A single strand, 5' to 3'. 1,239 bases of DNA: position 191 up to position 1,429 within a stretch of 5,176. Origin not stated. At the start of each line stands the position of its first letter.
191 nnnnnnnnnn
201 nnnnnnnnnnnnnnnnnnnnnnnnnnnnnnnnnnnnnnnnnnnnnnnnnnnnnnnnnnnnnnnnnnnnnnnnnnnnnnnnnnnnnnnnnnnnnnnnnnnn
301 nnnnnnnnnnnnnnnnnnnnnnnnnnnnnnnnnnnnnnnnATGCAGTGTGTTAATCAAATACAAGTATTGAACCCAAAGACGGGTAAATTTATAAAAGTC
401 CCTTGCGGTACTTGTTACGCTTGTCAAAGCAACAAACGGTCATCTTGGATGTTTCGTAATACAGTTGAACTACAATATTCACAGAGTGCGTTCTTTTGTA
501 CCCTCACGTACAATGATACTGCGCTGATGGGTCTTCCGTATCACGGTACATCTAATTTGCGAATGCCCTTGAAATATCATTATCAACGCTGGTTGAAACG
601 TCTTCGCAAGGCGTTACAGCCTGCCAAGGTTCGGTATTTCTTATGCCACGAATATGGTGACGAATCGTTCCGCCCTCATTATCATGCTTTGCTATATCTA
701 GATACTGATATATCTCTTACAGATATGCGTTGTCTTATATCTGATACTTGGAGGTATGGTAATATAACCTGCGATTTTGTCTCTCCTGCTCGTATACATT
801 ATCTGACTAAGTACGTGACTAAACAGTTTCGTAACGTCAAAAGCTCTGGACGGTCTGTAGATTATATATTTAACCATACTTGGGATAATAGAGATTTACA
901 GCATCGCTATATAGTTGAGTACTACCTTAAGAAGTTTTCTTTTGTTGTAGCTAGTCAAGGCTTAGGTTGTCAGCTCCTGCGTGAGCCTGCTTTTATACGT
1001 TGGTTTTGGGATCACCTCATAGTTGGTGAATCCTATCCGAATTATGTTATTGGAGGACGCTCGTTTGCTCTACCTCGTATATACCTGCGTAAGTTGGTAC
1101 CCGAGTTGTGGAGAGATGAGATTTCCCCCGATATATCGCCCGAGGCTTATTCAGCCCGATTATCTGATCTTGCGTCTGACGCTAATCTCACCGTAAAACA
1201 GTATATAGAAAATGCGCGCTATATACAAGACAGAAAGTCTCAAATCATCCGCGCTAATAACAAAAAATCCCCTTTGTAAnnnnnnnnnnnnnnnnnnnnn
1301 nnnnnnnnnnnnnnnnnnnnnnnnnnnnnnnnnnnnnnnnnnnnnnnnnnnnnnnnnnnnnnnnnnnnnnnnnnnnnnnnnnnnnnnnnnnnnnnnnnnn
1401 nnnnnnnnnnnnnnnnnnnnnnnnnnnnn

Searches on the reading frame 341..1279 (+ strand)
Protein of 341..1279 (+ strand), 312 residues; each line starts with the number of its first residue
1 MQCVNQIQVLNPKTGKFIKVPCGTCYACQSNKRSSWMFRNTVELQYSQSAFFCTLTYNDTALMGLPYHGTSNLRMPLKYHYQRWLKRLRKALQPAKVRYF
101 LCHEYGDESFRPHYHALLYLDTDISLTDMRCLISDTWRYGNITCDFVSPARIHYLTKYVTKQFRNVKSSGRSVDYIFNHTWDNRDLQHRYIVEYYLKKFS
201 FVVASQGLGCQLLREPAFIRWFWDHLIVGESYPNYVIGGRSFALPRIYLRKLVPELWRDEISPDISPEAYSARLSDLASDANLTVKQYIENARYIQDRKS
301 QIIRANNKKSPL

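Call 6: search_protein_families(library=pfam, proteins=[window:341-1279:+], max_evalue=0.01)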
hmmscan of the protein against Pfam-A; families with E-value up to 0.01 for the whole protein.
window:341-1279:+ (312 aa): 1 family
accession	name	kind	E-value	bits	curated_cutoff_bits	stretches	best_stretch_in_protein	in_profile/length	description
PF23343.2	REP_ORF2-G2P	-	8.5e-18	64.9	27.8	1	51-162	2-98/99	Replication-associated protein ORF2/G2P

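Call 16: find_related_loci(query=window:341-1279:+, collection=viral_contigs, flank=1200)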
Query window:341-1279:+ (312 aa) in viral_contigs; peptide patterns used: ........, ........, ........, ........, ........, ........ (x = any residue, [..] = any of these).
25 stretches matched a pattern; 5 encode a relative of the query (tblastn E <= 1e-3); 5 distinct loci.
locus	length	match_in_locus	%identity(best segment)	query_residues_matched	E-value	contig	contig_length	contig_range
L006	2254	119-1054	93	1-312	0e+0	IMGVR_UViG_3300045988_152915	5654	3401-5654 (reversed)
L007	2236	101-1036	88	1-312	0e+0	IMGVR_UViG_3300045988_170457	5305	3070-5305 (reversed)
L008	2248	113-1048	86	1-312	0e+0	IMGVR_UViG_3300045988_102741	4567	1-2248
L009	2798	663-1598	86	1-312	0e+0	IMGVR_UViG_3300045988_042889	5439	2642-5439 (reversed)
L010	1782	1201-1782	94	1-194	9e-132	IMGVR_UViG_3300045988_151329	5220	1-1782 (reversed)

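Call 19: find_homologous_proteins(query=window:341-1279:+, max_evalue=0.00001)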
Query window:341-1279:+ (312 aa): 1033 proteins with E <= 0.00001 among 1547 candidates; the best 120 are listed.
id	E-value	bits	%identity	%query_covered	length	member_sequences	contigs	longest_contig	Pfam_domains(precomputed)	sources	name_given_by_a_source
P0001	3.6e-204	695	94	100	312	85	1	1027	PF23343.3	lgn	-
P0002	1.6e-203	693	93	100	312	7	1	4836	PF23343.3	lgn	-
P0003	2.3e-198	676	91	100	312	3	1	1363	PF23343.3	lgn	-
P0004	1.5e-191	654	88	100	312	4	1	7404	PF23343.3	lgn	-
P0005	2.4e-187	640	85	100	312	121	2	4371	PF23343.3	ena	-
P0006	9.8e-185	631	84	100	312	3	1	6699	PF23343.3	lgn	-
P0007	1.9e-182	624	83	100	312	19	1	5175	PF23343.3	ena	-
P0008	3.5e-177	606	93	88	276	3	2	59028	PF23343.3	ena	-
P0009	2.3e-166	571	76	99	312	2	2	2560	PF23343.3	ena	-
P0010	6.2e-163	560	85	88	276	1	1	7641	PF23343.3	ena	-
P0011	4.1e-162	557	83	88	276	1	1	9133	PF23343.3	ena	-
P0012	1.2e-160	552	84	88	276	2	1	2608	PF23343.3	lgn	-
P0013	3.6e-135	468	63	97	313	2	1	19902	PF23343.3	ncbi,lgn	-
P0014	1.6e-120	420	83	69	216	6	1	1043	PF23343.3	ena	-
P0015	2.5e-120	420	57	100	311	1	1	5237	PF23343.3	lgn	-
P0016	3.9e-113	396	56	99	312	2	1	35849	PF23343.3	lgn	-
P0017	5.5e-86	307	54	82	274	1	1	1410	PF23343.3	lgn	-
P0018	2.7e-51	193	37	93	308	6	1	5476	PF23343.3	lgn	-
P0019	8.6e-48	181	36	87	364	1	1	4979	PF23343.3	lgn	-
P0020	2.6e-44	170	33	94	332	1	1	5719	PF23343.3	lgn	-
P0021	2.9e-41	160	35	93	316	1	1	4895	PF23343.3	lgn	-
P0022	3.9e-39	153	34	81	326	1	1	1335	PF23343.3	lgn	-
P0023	2.0e-31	128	30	90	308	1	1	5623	PF23343.3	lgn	-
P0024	3.9e-30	123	43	52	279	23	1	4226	PF23343.3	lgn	-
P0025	6.1e-30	123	34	95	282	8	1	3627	PF23343.3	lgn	-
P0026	9.5e-30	122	42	51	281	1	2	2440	PF23343.3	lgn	-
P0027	3.0e-29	120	39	62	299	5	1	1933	PF23343.3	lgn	-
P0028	3.2e-29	120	41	51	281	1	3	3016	PF23343.3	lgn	-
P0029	9.5e-29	119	40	48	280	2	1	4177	PF23343.3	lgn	-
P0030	3.0e-28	117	42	51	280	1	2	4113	PF23343.3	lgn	-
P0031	6.3e-28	116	44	52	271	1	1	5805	PF23343.3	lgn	-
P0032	1.2e-27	115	38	51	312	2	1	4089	PF23343.3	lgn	-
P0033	1.0e-26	112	41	51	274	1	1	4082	PF23343.3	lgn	-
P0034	2.0e-26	111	30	84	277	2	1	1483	PF23343.3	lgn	-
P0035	5.2e-26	110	34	81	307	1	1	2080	PF23343.3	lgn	-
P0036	6.5e-26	109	42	52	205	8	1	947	PF23343.3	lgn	-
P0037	7.3e-26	109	34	80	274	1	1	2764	PF23343.3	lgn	-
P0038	7.7e-26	109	42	46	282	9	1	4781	PF23343.3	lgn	-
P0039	9.3e-26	109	32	89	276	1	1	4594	PF23343.3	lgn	-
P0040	1.0e-25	109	41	50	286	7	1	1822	PF23343.3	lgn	-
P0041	1.6e-25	108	40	51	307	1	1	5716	PF23343.3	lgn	-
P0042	4.4e-25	107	39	56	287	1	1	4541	PF23343.3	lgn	-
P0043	1.0e-24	106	31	83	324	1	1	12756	PF23343.3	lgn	-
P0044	1.3e-24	105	31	88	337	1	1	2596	PF23343.3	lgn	-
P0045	2.8e-24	104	45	46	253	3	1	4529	PF23343.3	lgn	-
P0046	3.6e-24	104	31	80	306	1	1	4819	PF23343.3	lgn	-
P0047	5.3e-24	103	40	53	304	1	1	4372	PF23343.3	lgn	-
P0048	6.5e-24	103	39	52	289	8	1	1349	PF23343.3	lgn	-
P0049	8.9e-24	102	31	80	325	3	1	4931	PF23343.3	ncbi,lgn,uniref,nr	ncbi:replication initiator protein [Dipodfec virus UA23Rod_1340]|uniref:Replication initiator protei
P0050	9.0e-24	102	39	51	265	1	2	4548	PF23343.3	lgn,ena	-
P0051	1.0e-23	102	30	81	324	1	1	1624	PF23343.3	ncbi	-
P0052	1.1e-23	102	39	52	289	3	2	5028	PF23343.3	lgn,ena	-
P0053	1.2e-23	102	39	52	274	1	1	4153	PF23343.3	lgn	-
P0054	1.5e-23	102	40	48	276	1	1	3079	PF23343.3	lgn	-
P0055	2.2e-23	101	39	52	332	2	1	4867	PF23343.3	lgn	-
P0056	2.6e-23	101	28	92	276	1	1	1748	PF23343.3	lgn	-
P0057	2.9e-23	101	33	80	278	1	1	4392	PF23343.3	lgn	-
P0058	3.2e-23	101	36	52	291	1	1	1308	PF23343.3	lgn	-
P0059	5.8e-23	100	39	53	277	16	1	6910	PF23343.3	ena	-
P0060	6.2e-23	100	31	82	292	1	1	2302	PF23343.3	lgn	-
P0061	1.8e-22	98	29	80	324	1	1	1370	PF23343.3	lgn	-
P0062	1.9e-22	98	38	48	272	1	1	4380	PF23343.3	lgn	-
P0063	2.2e-22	98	36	51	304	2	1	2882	PF23343.3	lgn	-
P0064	2.3e-22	98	38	52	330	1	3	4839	PF23343.3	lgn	-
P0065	3.7e-22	97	28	93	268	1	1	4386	PF23343.3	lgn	-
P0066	5.0e-22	97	34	69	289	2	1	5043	PF23343.3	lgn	-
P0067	7.5e-22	96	32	81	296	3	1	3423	PF23343.3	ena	-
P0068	8.3e-22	96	39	57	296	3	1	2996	PF23343.3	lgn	-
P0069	8.6e-22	96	31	83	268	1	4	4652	PF23343.3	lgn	-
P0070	8.7e-22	96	33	76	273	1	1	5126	PF23343.3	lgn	-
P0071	1.4e-21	95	37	47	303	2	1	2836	PF23343.3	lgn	-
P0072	1.7e-21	95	31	83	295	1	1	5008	PF23343.3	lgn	-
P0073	2.3e-21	95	39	50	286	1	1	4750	PF23343.3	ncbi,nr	ncbi:replication initiator protein [Microviridae sp.]|nr:replication initiator protein [Microviridae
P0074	2.5e-21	94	31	81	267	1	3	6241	PF23343.3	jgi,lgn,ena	-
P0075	2.5e-21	94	33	52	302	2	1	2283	PF23343.3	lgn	-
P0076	2.6e-21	94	32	90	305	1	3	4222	PF23343.3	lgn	-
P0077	3.2e-21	94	37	51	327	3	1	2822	PF23343.3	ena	-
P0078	3.3e-21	94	30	92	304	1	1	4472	PF23343.3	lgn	-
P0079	4.2e-21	94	41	46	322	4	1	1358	PF23343.3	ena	-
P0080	4.8e-21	93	41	47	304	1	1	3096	PF23343.3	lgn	-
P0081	6.2e-21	93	34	56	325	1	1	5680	PF23343.3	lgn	-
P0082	6.9e-21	93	33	49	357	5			PF23343.3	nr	nr:MAG: replication initiator protein [Microvirus sp.] QQL13310.1 MAG: replication initiator protein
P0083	8.5e-21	93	32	51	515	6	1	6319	PF23343.3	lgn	-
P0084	9.1e-21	93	41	45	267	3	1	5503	PF23343.3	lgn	-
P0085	9.5e-21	92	28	97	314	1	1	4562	PF23343.3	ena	-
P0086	1.0e-20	92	32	77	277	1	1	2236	PF23343.3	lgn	-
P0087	1.0e-20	92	35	50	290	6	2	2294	PF23343.3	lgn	-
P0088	1.1e-20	92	40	47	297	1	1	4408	PF23343.3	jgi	-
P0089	1.2e-20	92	37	53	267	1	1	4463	PF23343.3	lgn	-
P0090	1.6e-20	92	37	51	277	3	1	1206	PF23343.3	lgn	-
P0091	1.7e-20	92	38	52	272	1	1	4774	PF23343.3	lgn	-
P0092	1.8e-20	92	30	93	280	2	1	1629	PF23343.3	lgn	-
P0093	2.3e-20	91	40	45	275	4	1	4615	PF23343.3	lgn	-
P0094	2.3e-20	91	37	52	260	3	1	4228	PF23343.3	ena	-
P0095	2.6e-20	91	30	96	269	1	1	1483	PF23343.3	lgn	-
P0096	2.7e-20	91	37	51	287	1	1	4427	PF23343.3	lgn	-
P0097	2.8e-20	91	45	42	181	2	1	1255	PF23343.3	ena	-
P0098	3.0e-20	91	29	96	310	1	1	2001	PF23343.3,PF00258.31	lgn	-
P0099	3.3e-20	91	29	75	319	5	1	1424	PF23343.3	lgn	-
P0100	3.5e-20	91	30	92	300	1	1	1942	PF23343.3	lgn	-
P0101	4.5e-20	90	30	100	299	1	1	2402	PF23343.3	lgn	-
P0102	5.9e-20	90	29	82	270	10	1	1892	PF23343.3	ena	-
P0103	7.6e-20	90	36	52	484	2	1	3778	PF23343.3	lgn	-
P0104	8.3e-20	89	29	93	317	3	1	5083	PF23343.3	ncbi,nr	ncbi:MAG: replication initiator protein [Microviridae sp.]|nr:MAG: replication initiator protein [Mi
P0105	1.0e-19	89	38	54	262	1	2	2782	PF23343.3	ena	-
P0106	1.1e-19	89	37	47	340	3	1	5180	PF23343.3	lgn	-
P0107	1.2e-19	89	40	46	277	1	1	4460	PF23343.3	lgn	-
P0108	1.3e-19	89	33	75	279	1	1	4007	PF23343.3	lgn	-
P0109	1.6e-19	88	36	47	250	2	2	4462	PF23343.3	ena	-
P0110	1.8e-19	88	36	52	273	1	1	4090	PF23343.3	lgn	-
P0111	1.9e-19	88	29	74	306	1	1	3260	PF23343.3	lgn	-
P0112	2.7e-19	88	26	92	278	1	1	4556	PF23343.3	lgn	-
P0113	2.8e-19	88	36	49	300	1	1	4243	PF23343.3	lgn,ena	-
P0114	2.9e-19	88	37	51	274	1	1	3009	PF23343.3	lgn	-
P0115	3.0e-19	88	36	45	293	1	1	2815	PF23343.3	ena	-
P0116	3.1e-19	88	37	45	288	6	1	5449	PF23343.3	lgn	-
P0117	3.9e-19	87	28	93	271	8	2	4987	PF23343.3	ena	-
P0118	4.1e-19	87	30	79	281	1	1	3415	PF23343.3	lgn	-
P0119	4.1e-19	87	33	80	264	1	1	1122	PF23343.3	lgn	-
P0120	4.2e-19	87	38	49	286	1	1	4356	PF23343.3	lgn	-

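Call 21: find_encoding_contigs(protein=P0013, flank=6000, max_places=3)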
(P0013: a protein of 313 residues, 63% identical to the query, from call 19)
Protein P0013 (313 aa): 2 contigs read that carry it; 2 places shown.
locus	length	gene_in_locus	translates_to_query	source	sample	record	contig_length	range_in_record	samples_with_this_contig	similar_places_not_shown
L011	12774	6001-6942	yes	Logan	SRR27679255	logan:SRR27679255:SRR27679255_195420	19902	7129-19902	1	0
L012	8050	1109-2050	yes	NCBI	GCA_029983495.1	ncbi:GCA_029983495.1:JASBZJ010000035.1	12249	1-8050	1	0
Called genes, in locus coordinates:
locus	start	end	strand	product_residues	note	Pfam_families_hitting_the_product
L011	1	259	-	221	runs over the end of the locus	PF00923:TAL_FSA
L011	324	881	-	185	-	PF25084:LbH_EIF2B (faint), PF00132:Hexapep (weak), PF21711:DCTN5, PF00132:Hexapep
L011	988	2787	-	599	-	PF01321:Creatinase_N, PF16189:Creatinase_N_2, PF00557:Peptidase_M24, PF16188:Peptidase_M24_C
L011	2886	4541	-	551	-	PF14134:DUF4301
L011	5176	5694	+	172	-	PF13443:HTH_26 (weak), PF01381:HTH_3 (weak)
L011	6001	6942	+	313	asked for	PF23343:REP_ORF2-G2P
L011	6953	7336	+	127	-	-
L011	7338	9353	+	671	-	PF02305:Phage_F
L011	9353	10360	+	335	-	-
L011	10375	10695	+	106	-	-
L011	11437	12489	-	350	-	PF21016:RlmN_N, PF04055:Radical_SAM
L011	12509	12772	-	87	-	?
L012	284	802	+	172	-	PF13443:HTH_26 (weak), PF01381:HTH_3 (weak)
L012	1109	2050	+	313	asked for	PF23343:REP_ORF2-G2P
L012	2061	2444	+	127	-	-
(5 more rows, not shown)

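Call 22: find_encoding_contigs(protein=P0016, flank=6000, max_places=3)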
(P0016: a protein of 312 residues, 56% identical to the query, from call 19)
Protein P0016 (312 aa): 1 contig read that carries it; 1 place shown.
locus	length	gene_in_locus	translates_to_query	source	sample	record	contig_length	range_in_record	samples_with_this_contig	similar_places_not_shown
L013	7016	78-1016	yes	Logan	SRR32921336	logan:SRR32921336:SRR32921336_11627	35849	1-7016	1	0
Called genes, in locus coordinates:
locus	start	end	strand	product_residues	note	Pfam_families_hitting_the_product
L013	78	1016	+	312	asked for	PF23343:REP_ORF2-G2P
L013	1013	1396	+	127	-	-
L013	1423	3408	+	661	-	PF02305:Phage_F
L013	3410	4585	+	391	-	-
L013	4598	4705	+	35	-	-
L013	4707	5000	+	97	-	-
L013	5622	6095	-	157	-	PF12844:HTH_19 (weak), PF01381:HTH_3 (weak)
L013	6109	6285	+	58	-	-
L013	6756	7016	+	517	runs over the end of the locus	PF14134:DUF4301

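Call 23: find_encoding_contigs(protein=P0015, flank=6000, max_places=3)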
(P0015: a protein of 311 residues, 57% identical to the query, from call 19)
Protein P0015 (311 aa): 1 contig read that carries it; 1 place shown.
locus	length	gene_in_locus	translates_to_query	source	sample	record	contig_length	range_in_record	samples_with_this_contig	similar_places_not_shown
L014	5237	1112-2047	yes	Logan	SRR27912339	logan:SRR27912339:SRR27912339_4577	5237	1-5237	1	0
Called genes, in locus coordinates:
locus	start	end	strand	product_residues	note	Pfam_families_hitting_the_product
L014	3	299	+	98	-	?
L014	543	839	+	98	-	-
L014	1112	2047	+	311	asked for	PF23343:REP_ORF2-G2P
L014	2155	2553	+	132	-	-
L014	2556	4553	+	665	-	PF02305:Phage_F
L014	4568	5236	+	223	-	?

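Call 29: find_related_loci(query=A2, collection=viral_contigs, flank=6000)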
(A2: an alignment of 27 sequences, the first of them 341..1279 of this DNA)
Query A2 (312 aa) in viral_contigs; peptide patterns used: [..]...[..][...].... (x = any residue, [..] = any of these).
600 stretches matched a pattern (row limit reached: there are more); 594 encode a relative of the query (tblastn E <= 1e-3); the best 80 are kept; 80 distinct loci.
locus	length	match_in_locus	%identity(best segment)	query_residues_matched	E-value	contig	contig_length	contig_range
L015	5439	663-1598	86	1-312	0e+0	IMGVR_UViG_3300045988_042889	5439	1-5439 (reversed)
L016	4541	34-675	31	1-260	2e-28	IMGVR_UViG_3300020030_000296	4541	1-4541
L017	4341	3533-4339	29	1-312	2e-27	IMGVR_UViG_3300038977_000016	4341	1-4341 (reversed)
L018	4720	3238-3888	32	20-266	2e-27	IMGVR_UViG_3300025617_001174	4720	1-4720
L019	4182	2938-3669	32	14-288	3e-27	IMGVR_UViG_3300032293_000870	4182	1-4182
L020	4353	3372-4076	31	14-280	1e-26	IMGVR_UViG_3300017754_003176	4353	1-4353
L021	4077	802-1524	30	20-309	1e-26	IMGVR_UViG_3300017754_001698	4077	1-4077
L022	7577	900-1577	29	13-289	1e-26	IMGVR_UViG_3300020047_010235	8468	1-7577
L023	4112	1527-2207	31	2-262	2e-26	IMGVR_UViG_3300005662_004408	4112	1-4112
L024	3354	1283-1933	32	20-266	2e-26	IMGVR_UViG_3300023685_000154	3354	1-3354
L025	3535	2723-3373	32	20-266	2e-26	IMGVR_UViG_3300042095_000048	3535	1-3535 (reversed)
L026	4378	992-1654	31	1-252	3e-26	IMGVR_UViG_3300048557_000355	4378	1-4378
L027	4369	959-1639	31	1-256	1e-26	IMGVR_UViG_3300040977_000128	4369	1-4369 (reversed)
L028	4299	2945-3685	31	15-295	2e-26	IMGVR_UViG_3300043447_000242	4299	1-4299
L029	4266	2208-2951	30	15-296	3e-26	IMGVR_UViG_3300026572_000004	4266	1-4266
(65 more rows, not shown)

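Call 67: find_related_loci(query=window:341-1279:+, collection=genome_contigs, flank=7000)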
Query window:341-1279:+ (312 aa) in genome_contigs; peptide patterns used: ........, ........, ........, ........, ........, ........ (x = any residue, [..] = any of these).
78 stretches matched a pattern; 1 encode a relative of the query (tblastn E <= 1e-3); 1 distinct loci.
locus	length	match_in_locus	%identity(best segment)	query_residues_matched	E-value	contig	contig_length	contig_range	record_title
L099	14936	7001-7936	87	1-312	0e+0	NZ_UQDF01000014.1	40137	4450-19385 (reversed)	Uncultured Porphyromonas sp. isolate UMGS166, whole genome shotgun sequence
